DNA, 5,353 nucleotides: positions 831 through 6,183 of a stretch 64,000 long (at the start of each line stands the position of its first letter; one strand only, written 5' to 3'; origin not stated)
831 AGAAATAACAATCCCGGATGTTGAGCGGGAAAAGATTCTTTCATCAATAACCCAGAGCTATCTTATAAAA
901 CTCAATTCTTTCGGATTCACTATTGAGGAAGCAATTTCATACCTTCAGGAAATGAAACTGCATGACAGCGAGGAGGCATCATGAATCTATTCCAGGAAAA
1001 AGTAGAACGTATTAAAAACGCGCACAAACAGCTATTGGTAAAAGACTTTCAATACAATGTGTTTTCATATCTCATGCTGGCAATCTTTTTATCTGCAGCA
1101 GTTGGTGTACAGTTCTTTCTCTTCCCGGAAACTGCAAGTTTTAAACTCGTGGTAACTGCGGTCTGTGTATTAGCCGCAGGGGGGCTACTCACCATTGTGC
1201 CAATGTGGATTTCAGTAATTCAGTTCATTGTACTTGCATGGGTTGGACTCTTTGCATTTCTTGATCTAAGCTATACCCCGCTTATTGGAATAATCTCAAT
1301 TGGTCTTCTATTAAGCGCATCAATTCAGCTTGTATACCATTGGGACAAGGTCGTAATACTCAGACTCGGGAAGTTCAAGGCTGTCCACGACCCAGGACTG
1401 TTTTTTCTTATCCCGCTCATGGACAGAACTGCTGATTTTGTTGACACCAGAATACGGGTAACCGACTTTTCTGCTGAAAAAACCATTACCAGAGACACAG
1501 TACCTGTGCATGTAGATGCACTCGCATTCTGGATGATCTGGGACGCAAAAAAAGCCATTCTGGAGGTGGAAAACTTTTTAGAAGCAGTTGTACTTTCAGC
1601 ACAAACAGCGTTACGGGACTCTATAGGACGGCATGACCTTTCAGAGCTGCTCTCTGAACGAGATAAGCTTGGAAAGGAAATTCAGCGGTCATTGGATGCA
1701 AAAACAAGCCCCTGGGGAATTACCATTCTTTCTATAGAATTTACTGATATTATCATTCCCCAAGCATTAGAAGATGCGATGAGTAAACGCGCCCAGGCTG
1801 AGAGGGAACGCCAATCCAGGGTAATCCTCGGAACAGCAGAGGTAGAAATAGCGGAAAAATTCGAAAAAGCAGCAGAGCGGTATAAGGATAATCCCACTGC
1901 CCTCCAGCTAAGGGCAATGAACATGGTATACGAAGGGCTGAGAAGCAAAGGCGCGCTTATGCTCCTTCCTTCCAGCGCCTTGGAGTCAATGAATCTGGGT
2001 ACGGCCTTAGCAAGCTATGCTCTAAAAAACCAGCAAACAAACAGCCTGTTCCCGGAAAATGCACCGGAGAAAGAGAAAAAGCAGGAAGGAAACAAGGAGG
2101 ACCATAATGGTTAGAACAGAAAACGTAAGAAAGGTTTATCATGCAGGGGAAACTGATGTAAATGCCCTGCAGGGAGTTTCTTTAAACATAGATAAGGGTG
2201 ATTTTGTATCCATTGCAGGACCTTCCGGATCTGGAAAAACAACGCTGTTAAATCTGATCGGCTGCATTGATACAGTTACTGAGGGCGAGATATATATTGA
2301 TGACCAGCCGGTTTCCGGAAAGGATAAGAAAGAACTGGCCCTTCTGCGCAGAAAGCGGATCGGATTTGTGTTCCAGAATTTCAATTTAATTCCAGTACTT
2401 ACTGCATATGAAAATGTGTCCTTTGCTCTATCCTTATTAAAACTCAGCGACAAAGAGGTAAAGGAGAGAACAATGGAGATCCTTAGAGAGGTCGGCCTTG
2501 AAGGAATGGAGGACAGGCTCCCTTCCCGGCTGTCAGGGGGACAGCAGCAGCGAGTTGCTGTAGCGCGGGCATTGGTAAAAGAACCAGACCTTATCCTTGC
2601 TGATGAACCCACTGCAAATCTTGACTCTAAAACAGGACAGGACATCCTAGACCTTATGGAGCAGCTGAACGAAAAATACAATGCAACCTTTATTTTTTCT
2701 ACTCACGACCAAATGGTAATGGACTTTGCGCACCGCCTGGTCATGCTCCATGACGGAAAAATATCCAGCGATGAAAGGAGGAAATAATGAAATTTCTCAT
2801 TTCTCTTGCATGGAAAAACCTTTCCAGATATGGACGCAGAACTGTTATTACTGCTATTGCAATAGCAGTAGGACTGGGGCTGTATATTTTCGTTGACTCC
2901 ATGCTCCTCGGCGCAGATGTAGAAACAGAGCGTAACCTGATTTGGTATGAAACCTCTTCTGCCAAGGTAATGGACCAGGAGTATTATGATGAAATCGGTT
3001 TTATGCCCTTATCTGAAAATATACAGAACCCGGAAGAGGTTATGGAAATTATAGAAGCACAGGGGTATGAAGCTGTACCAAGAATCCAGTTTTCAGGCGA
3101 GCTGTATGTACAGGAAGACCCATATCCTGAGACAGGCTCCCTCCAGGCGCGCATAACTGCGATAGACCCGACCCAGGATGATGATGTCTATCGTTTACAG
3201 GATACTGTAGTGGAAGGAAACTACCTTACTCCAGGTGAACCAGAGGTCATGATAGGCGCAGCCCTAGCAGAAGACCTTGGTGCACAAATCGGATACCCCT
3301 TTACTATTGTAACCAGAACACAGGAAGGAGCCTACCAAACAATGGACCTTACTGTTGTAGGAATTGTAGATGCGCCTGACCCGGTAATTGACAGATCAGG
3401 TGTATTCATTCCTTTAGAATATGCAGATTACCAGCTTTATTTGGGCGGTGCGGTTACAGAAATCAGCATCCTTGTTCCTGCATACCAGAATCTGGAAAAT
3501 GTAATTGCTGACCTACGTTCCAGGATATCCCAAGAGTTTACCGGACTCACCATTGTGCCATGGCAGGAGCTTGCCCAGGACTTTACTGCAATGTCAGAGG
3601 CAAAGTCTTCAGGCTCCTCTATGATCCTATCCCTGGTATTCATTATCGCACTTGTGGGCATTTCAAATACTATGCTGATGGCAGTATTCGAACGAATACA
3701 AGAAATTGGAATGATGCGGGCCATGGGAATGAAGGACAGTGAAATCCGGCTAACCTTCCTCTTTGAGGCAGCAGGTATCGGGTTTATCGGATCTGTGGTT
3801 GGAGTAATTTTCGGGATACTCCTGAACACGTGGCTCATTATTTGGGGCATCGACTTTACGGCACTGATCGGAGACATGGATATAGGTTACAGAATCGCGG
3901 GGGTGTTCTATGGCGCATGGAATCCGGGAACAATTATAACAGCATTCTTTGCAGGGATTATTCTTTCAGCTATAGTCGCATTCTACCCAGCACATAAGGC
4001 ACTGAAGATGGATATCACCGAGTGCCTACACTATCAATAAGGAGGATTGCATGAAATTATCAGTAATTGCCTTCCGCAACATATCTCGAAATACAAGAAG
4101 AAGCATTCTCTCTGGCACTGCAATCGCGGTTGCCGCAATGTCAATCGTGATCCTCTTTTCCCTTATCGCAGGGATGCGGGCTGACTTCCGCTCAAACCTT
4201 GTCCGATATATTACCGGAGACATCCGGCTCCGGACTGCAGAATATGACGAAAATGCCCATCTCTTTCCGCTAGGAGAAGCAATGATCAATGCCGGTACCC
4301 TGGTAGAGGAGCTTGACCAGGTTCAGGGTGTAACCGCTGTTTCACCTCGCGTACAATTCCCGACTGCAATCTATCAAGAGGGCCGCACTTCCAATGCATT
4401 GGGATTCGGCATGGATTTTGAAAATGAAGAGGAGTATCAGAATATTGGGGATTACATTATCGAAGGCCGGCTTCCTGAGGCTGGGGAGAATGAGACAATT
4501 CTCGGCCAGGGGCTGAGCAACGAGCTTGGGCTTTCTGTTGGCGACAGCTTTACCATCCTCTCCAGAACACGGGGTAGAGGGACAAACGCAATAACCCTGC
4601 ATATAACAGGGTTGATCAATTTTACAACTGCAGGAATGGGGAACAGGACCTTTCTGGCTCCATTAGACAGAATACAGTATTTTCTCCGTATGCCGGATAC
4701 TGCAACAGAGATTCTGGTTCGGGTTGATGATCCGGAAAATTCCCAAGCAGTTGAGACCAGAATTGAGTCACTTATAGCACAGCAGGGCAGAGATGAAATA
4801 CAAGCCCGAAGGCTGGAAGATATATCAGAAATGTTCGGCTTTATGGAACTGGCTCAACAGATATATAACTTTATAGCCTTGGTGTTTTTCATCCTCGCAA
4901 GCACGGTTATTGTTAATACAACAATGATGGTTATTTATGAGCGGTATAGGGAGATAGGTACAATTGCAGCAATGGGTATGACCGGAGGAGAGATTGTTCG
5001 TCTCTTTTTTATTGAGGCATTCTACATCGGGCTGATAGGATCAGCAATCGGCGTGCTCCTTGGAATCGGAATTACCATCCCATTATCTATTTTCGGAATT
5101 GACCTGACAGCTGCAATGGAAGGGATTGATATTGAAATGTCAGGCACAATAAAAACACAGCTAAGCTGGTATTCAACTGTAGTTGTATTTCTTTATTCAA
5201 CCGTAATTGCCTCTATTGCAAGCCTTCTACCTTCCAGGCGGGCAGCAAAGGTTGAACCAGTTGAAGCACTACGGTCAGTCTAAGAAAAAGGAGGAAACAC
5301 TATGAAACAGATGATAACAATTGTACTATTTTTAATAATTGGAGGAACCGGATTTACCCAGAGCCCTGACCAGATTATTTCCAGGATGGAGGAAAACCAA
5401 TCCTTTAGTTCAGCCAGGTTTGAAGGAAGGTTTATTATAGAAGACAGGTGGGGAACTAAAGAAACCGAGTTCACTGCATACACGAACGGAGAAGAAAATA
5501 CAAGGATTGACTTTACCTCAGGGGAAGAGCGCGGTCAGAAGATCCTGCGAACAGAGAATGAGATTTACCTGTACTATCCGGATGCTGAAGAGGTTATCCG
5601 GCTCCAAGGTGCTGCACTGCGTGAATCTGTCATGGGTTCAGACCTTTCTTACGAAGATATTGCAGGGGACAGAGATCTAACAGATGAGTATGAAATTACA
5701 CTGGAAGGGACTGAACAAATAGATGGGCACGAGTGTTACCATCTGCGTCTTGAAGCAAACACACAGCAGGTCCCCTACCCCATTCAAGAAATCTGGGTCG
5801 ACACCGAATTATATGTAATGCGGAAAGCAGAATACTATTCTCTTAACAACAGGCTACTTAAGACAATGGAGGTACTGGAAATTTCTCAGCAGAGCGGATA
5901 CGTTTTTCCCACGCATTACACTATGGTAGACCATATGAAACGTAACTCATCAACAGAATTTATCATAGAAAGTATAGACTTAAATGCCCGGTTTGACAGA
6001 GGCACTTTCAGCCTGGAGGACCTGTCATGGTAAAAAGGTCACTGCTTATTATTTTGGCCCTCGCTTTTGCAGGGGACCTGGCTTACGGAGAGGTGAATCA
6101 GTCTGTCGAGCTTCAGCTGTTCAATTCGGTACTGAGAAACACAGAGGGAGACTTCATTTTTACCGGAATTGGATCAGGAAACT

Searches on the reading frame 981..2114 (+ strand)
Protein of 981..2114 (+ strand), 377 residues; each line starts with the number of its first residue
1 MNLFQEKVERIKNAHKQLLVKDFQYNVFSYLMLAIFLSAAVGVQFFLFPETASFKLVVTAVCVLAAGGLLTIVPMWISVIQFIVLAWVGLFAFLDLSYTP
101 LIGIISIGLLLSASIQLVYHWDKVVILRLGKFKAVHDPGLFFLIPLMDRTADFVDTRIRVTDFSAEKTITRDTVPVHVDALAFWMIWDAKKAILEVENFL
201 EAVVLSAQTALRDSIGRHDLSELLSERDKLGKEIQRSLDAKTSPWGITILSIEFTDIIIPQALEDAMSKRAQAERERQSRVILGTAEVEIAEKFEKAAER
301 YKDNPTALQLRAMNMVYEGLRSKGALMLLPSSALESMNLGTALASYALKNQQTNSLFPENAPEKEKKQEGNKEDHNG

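Call 13: search_protein_families(library=pfam, proteins=[window:981-2114:+], max_evalue=0.0001)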
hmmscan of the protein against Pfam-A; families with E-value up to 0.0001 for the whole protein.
window:981-2114:+ (377 aa): 1 family
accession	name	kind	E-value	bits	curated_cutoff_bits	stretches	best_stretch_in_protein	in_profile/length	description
PF01145.31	Band_7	-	3.5e-35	122.1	23.6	1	124-284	9-172/176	SPFH domain / Band 7 family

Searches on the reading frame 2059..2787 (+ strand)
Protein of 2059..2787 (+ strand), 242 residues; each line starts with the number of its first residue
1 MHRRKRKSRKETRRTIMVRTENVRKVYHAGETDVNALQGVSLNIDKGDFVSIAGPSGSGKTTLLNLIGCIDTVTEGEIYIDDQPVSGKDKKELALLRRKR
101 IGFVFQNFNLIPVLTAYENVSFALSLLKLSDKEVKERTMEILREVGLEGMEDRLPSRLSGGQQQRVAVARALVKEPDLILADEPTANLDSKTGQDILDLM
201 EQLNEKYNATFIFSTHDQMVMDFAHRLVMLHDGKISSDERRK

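Call 13: search_protein_families(library=pfam, proteins=[window:2059-2787:+], max_evalue=0.0001)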
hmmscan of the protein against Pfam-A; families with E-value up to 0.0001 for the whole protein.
window:2059-2787:+ (242 aa): 3 families
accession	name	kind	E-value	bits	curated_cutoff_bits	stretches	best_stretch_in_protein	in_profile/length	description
PF00005.33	ABC_tran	-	3.4e-35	122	25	1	37-186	1-137/137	ABC transporter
PF13304.12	AAA_21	-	3.2e-07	31.2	27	0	141-221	221-303/304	AAA domain, putative AbiEii toxin, Type IV TA system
PF02463.25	SMC_N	-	1.2e-06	28.6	40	0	78-230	111-211/220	RecF/RecN/SMC N terminal domain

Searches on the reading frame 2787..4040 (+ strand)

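Call 13: search_protein_families(library=pfam, proteins=[window:2787-4040:+], max_evalue=0.0001)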
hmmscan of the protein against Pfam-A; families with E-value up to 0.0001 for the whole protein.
window:2787-4040:+ (417 aa): 2 families
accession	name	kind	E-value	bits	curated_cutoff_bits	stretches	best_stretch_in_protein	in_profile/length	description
PF02687.27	FtsX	-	1.2e-19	71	25.5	1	279-409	2-119/120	FtsX-like permease C-terminal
PF12704.14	MacB_PCD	-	4.2e-10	40.7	27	1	19-245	1-206/207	MacB-like periplasmic core domain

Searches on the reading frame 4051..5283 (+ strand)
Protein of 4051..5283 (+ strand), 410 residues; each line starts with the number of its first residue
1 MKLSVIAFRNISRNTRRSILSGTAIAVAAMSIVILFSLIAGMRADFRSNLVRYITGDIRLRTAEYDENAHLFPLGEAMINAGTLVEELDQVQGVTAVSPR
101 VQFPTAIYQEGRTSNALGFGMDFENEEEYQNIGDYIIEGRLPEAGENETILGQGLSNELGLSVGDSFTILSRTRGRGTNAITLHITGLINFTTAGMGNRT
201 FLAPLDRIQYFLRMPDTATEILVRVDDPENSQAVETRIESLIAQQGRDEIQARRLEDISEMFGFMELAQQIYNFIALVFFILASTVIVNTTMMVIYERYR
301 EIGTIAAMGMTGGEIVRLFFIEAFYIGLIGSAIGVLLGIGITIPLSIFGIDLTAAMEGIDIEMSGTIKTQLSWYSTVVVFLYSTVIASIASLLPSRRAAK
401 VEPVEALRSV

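Call 13: search_protein_families(library=pfam, proteins=[window:4051-5283:+], max_evalue=0.0001)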
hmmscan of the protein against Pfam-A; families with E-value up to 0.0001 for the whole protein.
window:4051-5283:+ (410 aa): 2 families
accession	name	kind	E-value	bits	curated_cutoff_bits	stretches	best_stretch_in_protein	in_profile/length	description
PF02687.27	FtsX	-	2.1e-19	70.1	25.5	1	273-403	1-120/120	FtsX-like permease C-terminal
PF12704.14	MacB_PCD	-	3.6e-17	63.8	27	1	19-240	2-206/207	MacB-like periplasmic core domain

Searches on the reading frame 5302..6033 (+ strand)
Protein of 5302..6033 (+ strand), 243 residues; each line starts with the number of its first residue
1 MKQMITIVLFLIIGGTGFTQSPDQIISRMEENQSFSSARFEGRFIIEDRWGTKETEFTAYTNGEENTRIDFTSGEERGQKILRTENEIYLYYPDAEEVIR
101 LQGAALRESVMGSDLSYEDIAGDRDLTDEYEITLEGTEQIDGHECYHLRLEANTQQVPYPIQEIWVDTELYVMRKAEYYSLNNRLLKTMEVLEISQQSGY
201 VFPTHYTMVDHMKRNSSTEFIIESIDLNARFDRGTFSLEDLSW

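Call 13: search_protein_families(library=pfam, proteins=[window:5302-6033:+], max_evalue=0.0001)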
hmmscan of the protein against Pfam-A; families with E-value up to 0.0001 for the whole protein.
window:5302-6033:+ (243 aa): 2 families
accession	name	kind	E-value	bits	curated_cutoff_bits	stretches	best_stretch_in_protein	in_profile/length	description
PF17131.11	LolA_like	-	5.9e-49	166.7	30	1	64-242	2-183/184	Outer membrane lipoprotein-sorting protein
PF03888.20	MucB_RseB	-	3.4e-08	33.7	22.3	1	23-196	3-165/178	MucB/RseB N-terminal domain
